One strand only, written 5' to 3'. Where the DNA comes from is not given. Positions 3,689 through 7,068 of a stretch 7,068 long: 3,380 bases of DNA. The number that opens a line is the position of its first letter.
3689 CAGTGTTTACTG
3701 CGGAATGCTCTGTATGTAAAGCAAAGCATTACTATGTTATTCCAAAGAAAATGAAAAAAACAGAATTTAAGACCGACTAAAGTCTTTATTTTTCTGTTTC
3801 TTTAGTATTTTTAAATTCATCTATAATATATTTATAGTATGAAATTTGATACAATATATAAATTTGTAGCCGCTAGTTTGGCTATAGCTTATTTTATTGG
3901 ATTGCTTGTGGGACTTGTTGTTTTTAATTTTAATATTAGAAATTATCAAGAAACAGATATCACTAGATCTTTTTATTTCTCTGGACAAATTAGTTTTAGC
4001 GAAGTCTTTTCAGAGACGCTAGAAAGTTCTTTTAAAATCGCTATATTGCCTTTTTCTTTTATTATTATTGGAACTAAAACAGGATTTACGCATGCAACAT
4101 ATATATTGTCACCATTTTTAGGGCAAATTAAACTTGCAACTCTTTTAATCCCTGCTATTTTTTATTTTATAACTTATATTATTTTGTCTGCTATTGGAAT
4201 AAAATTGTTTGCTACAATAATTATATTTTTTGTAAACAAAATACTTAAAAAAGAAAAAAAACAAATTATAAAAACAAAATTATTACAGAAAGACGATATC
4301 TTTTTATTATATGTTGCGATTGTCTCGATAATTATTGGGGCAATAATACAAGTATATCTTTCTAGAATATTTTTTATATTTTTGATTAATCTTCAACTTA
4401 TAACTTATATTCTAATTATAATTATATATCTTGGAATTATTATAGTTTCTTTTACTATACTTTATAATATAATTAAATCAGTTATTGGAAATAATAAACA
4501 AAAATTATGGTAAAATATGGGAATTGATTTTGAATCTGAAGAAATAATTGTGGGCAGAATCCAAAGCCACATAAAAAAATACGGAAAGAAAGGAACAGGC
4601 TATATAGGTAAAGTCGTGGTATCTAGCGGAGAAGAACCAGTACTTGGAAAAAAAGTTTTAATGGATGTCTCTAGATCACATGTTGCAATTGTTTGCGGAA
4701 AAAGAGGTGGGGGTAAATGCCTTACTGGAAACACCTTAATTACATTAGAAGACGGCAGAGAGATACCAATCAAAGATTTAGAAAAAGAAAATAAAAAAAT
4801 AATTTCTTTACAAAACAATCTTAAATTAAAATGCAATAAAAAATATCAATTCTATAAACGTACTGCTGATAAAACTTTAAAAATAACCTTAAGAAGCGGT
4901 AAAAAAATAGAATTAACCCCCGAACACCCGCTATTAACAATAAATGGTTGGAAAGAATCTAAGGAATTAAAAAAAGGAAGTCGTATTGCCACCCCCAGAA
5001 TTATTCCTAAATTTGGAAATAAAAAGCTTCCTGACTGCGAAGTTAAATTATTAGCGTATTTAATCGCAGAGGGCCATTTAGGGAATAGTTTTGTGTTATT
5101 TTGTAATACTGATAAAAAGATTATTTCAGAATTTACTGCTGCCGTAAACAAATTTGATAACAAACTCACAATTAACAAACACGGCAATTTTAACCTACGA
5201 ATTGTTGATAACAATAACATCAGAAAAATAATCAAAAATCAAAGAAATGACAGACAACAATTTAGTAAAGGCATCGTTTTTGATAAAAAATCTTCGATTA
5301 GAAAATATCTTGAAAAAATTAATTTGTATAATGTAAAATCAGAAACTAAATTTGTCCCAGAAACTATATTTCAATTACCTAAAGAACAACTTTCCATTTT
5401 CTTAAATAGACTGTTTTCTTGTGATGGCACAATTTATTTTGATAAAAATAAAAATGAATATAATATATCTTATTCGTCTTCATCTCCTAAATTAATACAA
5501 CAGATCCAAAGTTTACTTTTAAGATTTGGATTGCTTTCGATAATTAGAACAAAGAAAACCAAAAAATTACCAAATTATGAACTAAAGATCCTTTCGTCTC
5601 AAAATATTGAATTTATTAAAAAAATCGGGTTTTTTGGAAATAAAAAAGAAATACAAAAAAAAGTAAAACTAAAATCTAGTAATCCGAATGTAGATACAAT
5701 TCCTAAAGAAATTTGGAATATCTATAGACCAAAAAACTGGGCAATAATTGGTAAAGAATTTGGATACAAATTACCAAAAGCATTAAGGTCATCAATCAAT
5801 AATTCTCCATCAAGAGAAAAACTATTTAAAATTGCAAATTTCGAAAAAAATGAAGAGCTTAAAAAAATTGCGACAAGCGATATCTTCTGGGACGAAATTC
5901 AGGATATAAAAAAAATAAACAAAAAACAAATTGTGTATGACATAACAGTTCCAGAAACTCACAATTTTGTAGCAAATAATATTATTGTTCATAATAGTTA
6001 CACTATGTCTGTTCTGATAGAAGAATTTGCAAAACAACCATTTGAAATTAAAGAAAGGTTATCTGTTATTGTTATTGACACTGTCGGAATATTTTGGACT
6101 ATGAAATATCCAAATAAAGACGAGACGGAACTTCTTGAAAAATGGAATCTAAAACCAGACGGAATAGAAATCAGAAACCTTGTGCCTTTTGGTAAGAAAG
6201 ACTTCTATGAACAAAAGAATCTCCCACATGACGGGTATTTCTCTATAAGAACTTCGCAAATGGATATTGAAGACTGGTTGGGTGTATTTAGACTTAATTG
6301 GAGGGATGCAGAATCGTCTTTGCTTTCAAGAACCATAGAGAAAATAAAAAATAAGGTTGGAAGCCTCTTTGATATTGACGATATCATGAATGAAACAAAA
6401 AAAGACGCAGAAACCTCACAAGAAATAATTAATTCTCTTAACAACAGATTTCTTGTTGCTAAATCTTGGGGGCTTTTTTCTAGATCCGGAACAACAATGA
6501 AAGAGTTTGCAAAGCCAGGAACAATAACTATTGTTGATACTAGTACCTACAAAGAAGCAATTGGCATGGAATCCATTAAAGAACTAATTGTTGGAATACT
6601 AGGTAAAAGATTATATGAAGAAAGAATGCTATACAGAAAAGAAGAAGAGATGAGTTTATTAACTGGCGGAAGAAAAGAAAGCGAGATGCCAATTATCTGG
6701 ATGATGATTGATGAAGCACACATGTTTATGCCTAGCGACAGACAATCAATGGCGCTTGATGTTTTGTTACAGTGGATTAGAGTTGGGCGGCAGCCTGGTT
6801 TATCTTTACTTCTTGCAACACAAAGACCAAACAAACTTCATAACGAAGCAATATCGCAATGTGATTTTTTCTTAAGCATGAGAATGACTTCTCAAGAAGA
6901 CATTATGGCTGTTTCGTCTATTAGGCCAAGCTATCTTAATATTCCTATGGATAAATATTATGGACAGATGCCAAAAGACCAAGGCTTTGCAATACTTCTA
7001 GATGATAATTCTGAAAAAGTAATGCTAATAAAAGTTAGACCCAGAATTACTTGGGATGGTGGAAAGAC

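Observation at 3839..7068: Tightly coupled polytopic membrane protein plus HerA/FtsK-like ATPase: candidate membrane translocase module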

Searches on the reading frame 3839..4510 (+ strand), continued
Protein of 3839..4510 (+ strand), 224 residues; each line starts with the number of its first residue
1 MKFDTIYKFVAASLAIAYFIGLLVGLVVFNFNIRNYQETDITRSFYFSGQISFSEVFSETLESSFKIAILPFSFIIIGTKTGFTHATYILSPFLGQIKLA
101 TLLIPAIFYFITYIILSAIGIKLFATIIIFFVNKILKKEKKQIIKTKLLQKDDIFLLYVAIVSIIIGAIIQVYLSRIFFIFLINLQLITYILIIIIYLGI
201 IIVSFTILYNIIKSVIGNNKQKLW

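Call 77: fold_search(model_id=the predicted structure, library=viral)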
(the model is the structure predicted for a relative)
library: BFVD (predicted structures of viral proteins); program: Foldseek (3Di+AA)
matches with E <= 10: 68; with E <= 0.001: 0
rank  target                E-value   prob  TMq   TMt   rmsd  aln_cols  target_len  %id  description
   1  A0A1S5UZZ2            1.3e+00  0.08  0.16  0.17  19.8       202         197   12  (no name in the UniProt tables at hand)
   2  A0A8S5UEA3            1.4e+00  0.15  0.25  0.08  16.8       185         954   12  Minor tail protein [Siphoviridae sp. ctJLm32]
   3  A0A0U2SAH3            2.0e+00  0.08  0.21  0.22  27.5       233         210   14  Uncharacterized protein [Pseudomonas phage SM1]
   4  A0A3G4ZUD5            2.6e+00  0.05  0.19  0.18  16.7       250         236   14  TLC domain-containing protein [Edafosvirus sp.]
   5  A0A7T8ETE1            2.8e+00  0.06  0.18  0.20  19.7       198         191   12  (no name in the UniProt tables at hand)
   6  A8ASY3                3.3e+00  0.11  0.16  0.25  28.0       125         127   22  Gp149 [Listeria phage A511]
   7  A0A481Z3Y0            3.3e+00  0.08  0.19  0.18  16.7       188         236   15  Transmembrane protein [Pithovirus LCPAC101]
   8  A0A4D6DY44            3.3e+00  0.04  0.15  0.14  22.0       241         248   10  Uncharacterized protein [Edwardsiella phage pEt-SU]
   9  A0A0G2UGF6            3.4e+00  0.06  0.17  0.14  18.4       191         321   15  Membrane protein US27A [Mandrillus leucophaeus cytomegalovirus]
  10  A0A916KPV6            3.6e+00  0.06  0.18  0.25  19.6       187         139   14  Uncharacterized protein [Choristoneura biennis entomopoxvirus]
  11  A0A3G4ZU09            3.6e+00  0.06  0.18  0.20  19.1       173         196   12  Uncharacterized protein [Edafosvirus sp.]
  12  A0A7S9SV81            3.8e+00  0.06  0.19  0.19  17.6       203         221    7  (no name in the UniProt tables at hand)
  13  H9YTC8                3.8e+00  0.04  0.17  0.16  20.4       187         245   14  (no name in the UniProt tables at hand)
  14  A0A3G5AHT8            3.8e+00  0.03  0.14  0.16  18.6       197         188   11  Uncharacterized protein [Solumvirus sp.]
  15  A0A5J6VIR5            4.2e+00  0.08  0.22  0.19  11.7       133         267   14  Uncharacterized protein [Megaviridae environmental sample]
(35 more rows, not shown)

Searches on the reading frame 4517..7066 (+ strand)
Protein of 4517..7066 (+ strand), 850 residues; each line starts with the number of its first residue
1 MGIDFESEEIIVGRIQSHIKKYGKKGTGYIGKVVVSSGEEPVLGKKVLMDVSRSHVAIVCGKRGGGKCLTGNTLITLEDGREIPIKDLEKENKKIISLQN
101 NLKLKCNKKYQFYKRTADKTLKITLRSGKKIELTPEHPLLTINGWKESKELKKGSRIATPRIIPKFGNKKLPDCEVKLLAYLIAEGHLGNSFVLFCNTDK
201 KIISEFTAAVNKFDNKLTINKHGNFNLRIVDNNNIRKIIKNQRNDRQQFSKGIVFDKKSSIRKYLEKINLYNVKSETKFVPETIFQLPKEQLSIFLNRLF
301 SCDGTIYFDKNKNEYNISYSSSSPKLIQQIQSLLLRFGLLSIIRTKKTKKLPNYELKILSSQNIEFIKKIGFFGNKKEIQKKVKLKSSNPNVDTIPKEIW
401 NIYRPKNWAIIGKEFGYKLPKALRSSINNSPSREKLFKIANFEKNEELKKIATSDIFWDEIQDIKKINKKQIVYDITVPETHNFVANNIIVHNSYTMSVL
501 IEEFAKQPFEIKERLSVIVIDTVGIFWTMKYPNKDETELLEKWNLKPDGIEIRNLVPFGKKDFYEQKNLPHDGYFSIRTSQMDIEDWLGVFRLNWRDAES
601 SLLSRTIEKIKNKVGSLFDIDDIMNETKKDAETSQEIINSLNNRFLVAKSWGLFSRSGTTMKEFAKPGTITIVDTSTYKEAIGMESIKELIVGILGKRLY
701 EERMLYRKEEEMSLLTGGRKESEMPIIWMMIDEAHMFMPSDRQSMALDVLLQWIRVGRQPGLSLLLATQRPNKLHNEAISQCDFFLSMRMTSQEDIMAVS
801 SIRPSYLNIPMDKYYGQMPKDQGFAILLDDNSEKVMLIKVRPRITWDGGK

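Call 5: search_protein_families(library=pfam, proteins=[window:4517-7066:+], max_evalue=0.1)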
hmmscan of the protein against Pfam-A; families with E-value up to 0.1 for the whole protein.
window:4517-7066:+ (850 aa): 8 families
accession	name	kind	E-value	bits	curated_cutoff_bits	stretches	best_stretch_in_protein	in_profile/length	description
PF14890.11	Intein_splicing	-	3.1e-29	102.2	35.8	1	75-493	1-155/155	Intein splicing domain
PF14528.11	LAGLIDADG_3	-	3.6e-18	66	22.5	1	292-370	3-81/82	LAGLIDADG-like domain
PF01935.23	DUF87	-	3.1e-06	27.9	23.2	1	494-679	37-205/220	Helicase HerA, central domain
PF14623.11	Vint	-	0.0008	19.7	27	1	68-155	2-80/166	Hint-domain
PF01079.26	Hint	-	0.0025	17.9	29.7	1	66-152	11-99/213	Hint module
PF05707.18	Zot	-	0.036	13.9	20.3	0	729-780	85-137/197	Zonular occludens toxin (Zot)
PF05872.18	HerA_C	-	0.064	12.3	22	1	721-781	253-312/502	Helicase HerA-like C-terminal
PF01580.24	FtsK_SpoIIIE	-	0.078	12.9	24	0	712-771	157-219/221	FtsK/SpoIIIE family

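Call 6: search_protein_families(library=ncbifam, proteins=[window:4517-7066:+], max_evalue=0.1)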
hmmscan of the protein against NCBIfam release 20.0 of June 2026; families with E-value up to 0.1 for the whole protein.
window:4517-7066:+ (850 aa): 21 families
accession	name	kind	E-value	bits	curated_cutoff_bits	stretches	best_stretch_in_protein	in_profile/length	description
NF005852.0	PRK07773.1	equivalog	9.1e-81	272.4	780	1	68-494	398-827/886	replicative DNA helicase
NF011418.0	PRK14845.1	equivalog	3e-29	101.4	756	2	77-400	33-328/1049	translation initiation factor IF-2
NF003159.0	PRK04132.1-4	equivalog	6.7e-23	80.6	999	2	58-395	50-355/852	replication factor C small subunit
NF038098.1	GyrA_w_intein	exception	7.2e-23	80.5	1850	1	68-494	117-538/1232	intein-containing DNA gyrase subunit A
NF003157.0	PRK04132.1-2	equivalog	4.5e-22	77.8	1103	2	46-396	29-369/864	replication factor C small subunit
NF006207.0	PRK08332.1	equivalog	1.7e-19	68.6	2400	2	112-354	940-1154/1684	vitamin B12-dependent ribonucleotide reductase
NF011287.0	PRK14698.1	equivalog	1.6e-16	59.5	1238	1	54-498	227-674/1017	V-type ATP synthase subunit A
NF038162.1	RtcB_rel_intein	exception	2.4e-16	58.9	1150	2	67-158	94-188/961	intein-containing RtcB family protein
NF007072.0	PRK09519.1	equivalog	8.9e-14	50.8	1024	1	111-352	298-522/790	intein-containing recombinase RecA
TIGR01445.1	intein_Nterm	domain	1.1e-13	52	24.5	1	68-141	1-83/83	intein N-terminal splicing region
NF011491.0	PRK14898.1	equivalog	1.6e-12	46.4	783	1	95-494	126-544/860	DNA-directed RNA polymerase subunit A''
NF003158.0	PRK04132.1-3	equivalog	1.7e-12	45.3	1750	2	67-158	647-742/1437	replication factor C small subunit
NF052663.1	RtcB_rel_intein2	exception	4.3e-11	42.4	1050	1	67-512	77-328/626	intein-containing RctB family protein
NF042944.1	HerA_antiphage_2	equivalog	5.1e-11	42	850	1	670-812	379-517/576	anti-phage-associated helicase HerA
NF040819.1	helicase_HerA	equivalog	2e-09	36.5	970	1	629-795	299-472/561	DNA double-strand break repair helicase HerA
TIGR01443.1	intein_Cterm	domain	5.3e-08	32.9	15.6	1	473-494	2-24/24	intein C-terminal splicing region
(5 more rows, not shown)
